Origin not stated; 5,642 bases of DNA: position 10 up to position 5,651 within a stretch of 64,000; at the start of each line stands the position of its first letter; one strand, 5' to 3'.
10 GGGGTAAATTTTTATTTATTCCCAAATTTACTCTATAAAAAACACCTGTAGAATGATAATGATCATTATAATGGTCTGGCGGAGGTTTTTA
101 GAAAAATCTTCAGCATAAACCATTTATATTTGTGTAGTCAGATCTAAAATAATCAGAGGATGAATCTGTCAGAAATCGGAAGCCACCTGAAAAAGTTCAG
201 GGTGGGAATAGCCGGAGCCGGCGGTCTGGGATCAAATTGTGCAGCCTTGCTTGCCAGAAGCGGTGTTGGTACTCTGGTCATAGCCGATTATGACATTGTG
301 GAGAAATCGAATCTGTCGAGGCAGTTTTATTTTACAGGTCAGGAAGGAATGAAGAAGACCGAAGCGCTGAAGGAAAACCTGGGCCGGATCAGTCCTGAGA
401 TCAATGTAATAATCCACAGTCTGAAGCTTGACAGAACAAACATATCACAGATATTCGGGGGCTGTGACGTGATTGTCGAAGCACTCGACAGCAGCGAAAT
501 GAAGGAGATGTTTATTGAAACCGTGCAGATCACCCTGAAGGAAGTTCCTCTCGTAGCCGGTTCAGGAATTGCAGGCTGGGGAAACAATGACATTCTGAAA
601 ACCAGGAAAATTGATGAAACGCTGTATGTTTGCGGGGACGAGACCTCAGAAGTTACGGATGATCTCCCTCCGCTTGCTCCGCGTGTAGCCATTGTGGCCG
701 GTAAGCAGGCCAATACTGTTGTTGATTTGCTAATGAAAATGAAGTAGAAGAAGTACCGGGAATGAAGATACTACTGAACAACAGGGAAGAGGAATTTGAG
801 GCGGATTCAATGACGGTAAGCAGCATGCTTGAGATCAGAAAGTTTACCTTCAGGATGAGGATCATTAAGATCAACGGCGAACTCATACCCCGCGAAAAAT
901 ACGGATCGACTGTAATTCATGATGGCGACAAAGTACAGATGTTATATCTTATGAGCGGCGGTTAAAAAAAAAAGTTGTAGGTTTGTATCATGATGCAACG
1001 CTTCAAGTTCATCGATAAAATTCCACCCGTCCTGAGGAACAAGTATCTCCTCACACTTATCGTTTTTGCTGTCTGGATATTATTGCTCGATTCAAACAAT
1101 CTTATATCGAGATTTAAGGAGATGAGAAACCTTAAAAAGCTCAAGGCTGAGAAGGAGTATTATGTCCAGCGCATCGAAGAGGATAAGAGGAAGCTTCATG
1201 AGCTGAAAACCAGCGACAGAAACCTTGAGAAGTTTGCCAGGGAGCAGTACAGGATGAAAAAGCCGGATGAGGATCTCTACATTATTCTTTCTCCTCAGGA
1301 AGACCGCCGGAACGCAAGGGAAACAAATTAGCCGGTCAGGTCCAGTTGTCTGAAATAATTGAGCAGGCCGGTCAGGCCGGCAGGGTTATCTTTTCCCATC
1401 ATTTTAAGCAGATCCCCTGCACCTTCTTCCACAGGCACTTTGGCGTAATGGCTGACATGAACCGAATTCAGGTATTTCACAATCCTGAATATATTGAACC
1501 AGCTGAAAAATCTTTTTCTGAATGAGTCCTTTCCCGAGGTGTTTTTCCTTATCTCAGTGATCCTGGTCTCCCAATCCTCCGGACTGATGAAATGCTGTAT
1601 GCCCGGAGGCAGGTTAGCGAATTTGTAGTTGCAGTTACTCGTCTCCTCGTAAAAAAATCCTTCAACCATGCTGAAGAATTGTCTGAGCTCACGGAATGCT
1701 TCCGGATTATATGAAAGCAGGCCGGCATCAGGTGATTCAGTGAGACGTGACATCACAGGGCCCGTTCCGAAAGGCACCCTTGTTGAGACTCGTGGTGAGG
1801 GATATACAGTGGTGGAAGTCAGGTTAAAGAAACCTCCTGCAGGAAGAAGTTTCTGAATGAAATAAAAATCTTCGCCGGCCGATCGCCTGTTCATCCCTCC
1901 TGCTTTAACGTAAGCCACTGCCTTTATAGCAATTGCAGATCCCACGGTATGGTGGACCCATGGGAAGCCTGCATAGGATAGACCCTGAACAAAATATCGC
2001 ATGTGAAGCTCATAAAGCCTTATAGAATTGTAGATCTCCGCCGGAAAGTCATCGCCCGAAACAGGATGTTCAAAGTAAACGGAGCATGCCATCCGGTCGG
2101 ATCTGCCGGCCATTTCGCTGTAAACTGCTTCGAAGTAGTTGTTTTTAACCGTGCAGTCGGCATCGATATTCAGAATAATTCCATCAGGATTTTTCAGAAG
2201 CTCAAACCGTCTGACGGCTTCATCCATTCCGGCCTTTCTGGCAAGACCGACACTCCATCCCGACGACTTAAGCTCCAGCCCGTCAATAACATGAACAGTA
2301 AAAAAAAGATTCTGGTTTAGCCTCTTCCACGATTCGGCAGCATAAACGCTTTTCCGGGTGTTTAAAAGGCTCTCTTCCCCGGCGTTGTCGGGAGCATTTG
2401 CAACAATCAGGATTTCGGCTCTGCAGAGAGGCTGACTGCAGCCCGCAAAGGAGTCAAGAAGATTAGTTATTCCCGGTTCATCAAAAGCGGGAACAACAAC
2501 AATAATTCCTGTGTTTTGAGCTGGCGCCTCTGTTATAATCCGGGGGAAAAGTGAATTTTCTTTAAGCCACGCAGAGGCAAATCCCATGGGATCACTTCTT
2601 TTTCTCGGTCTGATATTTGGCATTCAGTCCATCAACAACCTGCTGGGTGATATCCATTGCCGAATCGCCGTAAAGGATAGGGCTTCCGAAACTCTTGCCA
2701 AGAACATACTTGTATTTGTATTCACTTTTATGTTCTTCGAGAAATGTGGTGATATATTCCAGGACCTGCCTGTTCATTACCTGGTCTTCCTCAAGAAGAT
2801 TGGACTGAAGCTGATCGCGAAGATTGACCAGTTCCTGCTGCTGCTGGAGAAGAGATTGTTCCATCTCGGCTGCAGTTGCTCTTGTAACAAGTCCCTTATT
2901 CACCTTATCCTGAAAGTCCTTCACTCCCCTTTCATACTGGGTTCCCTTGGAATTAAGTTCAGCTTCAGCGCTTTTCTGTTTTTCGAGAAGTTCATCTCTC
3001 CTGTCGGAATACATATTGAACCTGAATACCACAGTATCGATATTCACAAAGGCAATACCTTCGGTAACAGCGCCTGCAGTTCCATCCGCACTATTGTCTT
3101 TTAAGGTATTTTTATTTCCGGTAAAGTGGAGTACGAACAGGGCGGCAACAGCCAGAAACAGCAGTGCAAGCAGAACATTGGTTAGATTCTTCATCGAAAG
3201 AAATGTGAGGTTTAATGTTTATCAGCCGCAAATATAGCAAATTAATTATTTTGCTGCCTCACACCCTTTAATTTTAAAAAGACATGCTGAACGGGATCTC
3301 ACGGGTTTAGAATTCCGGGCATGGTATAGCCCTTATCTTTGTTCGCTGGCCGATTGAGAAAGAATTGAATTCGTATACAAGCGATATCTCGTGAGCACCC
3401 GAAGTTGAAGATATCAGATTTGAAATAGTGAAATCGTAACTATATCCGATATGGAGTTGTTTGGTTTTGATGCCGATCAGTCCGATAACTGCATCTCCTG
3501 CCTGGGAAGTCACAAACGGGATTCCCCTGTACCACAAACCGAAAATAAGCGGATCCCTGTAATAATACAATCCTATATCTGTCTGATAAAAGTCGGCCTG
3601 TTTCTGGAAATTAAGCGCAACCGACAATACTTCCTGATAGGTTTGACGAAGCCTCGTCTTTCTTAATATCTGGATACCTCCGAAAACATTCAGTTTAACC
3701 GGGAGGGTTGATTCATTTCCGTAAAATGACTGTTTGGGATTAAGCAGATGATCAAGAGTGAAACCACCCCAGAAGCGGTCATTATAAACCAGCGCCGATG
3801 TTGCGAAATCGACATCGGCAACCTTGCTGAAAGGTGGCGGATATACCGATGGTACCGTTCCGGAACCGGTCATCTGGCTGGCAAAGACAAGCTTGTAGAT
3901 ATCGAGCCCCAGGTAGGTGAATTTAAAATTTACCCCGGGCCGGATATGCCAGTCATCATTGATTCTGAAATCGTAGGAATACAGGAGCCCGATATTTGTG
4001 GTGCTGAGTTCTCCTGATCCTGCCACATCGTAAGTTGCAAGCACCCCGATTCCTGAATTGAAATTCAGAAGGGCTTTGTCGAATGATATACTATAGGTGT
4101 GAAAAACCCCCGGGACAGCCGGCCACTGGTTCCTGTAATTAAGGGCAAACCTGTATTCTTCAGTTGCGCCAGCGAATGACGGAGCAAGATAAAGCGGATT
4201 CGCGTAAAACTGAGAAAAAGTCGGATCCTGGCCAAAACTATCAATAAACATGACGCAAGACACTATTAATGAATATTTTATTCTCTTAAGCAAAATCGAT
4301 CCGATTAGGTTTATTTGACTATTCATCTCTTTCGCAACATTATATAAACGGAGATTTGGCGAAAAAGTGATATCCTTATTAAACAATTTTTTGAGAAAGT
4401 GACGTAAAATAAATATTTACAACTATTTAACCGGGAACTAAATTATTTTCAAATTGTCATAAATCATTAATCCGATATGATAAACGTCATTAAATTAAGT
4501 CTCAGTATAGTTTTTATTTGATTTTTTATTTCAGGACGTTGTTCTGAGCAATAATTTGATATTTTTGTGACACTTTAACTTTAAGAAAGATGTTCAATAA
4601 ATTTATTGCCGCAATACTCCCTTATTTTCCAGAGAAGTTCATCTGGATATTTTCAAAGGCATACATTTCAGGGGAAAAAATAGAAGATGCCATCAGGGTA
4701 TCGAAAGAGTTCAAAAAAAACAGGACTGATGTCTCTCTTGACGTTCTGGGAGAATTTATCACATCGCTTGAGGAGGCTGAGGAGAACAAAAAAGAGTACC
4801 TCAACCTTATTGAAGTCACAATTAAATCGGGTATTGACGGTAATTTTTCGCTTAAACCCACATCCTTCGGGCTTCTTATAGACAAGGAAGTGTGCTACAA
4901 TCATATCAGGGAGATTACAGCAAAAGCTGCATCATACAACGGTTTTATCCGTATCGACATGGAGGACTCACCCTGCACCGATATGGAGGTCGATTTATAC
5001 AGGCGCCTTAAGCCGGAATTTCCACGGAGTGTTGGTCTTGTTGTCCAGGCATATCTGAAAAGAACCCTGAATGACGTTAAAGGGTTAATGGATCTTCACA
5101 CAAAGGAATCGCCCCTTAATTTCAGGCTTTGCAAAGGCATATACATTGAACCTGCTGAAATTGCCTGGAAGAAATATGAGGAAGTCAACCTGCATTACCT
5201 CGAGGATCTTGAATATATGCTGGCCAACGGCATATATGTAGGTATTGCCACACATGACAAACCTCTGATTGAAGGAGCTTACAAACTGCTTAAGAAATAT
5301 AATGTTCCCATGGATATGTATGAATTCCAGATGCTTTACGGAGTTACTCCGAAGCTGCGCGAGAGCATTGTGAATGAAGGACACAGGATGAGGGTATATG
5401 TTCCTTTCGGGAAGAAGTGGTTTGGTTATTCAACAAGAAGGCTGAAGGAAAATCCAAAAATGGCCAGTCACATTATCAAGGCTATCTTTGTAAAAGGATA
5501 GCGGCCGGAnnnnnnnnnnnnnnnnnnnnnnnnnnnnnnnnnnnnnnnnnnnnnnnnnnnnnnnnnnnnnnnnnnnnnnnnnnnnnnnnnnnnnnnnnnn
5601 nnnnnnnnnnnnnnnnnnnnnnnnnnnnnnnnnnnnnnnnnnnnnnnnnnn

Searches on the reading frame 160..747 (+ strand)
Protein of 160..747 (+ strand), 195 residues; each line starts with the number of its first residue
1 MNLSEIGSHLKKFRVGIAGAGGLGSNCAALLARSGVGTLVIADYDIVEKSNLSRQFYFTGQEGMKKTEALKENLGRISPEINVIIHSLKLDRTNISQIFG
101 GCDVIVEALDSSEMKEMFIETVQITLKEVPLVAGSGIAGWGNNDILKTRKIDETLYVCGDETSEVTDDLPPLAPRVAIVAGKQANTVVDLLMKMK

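Call 62: search_protein_families(library=pfam, max_evalue=0.00001, proteins=[window:160-747:+])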
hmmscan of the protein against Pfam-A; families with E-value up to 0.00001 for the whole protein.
window:160-747:+ (195 aa): 1 family
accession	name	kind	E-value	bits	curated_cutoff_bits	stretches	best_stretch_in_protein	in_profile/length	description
PF00899.27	ThiF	-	5e-33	114.7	28.1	1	9-193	17-204/238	ThiF family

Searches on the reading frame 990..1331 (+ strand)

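Call 62: search_protein_families(library=pfam, max_evalue=0.00001, proteins=[window:990-1331:+])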
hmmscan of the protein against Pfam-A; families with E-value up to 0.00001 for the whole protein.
window:990-1331:+ (113 aa): 1 family
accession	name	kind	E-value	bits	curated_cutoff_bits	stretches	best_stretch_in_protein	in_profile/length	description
PF04977.20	DivIC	-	3.9e-06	27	28.9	1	23-100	4-78/80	Septum formation initiator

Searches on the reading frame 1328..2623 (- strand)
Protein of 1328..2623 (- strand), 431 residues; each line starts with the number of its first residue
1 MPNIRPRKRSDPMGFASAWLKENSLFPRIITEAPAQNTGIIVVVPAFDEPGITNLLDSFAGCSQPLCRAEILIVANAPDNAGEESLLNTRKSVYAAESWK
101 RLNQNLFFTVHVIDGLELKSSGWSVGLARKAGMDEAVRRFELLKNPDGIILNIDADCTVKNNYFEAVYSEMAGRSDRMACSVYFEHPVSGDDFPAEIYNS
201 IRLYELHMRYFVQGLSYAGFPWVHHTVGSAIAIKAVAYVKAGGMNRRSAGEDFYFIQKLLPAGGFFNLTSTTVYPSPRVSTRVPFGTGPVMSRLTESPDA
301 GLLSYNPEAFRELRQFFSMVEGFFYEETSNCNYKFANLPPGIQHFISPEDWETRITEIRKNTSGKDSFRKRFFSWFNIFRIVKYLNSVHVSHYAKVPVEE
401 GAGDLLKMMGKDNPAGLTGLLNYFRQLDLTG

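Call 62: search_protein_families(library=pfam, max_evalue=0.00001, proteins=[window:1328-2623:-])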
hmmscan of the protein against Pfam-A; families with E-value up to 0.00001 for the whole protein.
window:1328-2623:- (431 aa): 1 family
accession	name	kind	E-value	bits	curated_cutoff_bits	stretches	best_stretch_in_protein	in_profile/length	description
PF13632.12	Glyco_trans_2_3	-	1.1e-06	29.1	27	1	149-286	1-128/198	Glycosyl transferase family group 2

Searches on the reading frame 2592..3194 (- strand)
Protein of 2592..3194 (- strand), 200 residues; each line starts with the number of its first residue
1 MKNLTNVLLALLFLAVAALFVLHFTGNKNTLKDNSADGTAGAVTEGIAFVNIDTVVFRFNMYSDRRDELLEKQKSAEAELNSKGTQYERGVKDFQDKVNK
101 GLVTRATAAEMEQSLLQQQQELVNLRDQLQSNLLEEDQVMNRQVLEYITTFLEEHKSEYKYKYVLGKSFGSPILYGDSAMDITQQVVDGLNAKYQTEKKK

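Call 62: search_protein_families(library=pfam, max_evalue=0.00001, proteins=[window:2592-3194:-])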
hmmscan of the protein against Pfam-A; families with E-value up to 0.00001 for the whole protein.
window:2592-3194:- (200 aa): 1 family
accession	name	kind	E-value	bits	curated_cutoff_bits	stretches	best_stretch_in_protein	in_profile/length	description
PF03938.19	OmpH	-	1.8e-18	67.5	32.4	1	47-190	2-141/141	Outer membrane protein (OmpH-like)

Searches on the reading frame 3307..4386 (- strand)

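Call 62: search_protein_families(library=pfam, max_evalue=0.00001, proteins=[window:3307-4386:-])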
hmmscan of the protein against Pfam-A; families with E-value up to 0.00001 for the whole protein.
window:3307-4386:- (359 aa): 1 family
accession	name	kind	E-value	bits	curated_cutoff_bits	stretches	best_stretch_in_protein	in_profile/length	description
PF11751.14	PorP_SprF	-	7.7e-58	196.6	22.3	1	51-338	3-273/273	Type IX secretion system membrane protein PorP/SprF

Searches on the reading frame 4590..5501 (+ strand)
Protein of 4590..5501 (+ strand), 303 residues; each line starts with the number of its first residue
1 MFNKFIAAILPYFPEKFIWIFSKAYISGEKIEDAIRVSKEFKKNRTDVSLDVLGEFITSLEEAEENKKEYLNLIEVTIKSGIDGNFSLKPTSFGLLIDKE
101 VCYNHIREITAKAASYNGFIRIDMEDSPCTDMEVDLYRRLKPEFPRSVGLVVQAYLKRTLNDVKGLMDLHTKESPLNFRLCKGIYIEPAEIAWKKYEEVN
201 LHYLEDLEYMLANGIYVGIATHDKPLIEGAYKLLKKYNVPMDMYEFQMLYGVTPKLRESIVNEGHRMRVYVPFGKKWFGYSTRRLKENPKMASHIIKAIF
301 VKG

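Call 62: search_protein_families(library=pfam, max_evalue=0.00001, proteins=[window:4590-5501:+])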
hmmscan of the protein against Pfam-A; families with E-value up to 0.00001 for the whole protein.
window:4590-5501:+ (303 aa): 1 family
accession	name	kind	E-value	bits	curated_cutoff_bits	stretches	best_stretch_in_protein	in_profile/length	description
PF01619.24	Pro_dh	-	6.4e-35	121.5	27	1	37-294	4-275/278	Proline dehydrogenase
